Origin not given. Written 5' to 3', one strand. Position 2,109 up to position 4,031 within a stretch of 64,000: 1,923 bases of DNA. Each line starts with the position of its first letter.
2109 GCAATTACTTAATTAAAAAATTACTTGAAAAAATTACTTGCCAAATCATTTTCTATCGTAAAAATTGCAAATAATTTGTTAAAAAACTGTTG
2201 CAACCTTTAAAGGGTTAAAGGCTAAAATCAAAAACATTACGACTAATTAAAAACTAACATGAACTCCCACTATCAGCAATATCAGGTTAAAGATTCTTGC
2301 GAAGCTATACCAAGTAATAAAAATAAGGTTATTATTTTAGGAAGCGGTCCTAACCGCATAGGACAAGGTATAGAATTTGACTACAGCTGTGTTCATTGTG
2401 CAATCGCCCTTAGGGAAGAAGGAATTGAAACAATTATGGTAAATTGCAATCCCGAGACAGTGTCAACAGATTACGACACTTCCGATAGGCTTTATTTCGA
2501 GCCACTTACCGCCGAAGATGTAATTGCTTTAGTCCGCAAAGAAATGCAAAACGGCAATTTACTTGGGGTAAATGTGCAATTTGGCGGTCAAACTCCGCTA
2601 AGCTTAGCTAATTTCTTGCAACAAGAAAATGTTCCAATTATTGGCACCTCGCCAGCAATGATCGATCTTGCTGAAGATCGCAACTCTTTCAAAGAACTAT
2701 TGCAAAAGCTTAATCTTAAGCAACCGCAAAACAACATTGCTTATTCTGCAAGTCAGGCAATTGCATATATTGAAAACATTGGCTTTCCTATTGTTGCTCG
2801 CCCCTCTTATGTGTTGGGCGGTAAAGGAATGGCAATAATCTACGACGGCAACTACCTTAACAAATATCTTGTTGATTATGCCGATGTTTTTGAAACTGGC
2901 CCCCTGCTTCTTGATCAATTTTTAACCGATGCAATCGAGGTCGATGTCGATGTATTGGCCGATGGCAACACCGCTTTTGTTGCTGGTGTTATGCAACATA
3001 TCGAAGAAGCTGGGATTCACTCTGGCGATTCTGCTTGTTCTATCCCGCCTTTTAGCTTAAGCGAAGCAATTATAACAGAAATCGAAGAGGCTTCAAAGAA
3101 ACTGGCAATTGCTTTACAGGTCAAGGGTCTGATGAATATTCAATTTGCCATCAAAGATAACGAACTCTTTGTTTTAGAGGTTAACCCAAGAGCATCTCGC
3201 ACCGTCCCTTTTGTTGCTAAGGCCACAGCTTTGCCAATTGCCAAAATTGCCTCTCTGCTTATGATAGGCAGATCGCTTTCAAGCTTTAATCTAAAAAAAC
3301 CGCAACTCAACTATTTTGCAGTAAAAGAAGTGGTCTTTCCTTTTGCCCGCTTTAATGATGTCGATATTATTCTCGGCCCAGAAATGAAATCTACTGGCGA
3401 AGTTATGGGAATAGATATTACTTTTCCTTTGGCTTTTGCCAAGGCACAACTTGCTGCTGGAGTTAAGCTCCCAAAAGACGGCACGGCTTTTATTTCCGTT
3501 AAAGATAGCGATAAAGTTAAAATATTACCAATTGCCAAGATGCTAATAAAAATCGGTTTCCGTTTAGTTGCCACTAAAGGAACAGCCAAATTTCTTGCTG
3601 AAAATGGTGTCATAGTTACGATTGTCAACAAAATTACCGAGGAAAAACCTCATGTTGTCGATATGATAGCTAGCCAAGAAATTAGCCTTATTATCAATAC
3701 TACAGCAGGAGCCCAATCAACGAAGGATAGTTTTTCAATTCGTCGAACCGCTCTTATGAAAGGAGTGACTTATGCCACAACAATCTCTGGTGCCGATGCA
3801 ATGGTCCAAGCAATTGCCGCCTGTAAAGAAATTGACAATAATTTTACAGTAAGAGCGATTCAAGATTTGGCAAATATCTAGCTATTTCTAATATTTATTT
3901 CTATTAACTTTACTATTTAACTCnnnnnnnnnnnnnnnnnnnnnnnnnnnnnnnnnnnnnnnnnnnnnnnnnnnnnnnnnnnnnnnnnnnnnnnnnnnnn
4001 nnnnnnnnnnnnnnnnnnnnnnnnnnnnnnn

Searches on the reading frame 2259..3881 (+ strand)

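Call 86: search_protein_families(library=pfam, proteins=[window:2259-3881:+], max_evalue=0.00001)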
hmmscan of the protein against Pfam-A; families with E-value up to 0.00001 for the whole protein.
window:2259-3881:+ (540 aa): 6 families
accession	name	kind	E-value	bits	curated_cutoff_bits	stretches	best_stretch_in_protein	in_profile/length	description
PF25596.1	CPSase_L_D1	-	9.1e-45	151.8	27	1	21-136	2-117/118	Carbamoyl phosphate synthase preATP-grasp domain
PF02786.22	CPSase_L_D2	-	6.8e-30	104.6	19.8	1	140-341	1-209/211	Carbamoyl-phosphate synthase L chain, ATP binding domain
PF02142.27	MGS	-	1.7e-22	79.8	24.1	1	422-507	2-94/94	MGS-like domain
PF02222.28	ATP-grasp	-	2.5e-08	34.2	27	1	147-312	2-163/179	ATP-grasp domain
PF02655.19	ATP-grasp_3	-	7.1e-07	29.9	23.2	1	140-312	3-157/160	ATP-grasp domain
PF15632.11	ATPgrasp_Ter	-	7.3e-07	29.5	29.1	1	227-322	15-96/131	ATP-grasp in the biosynthetic pathway with Ter operon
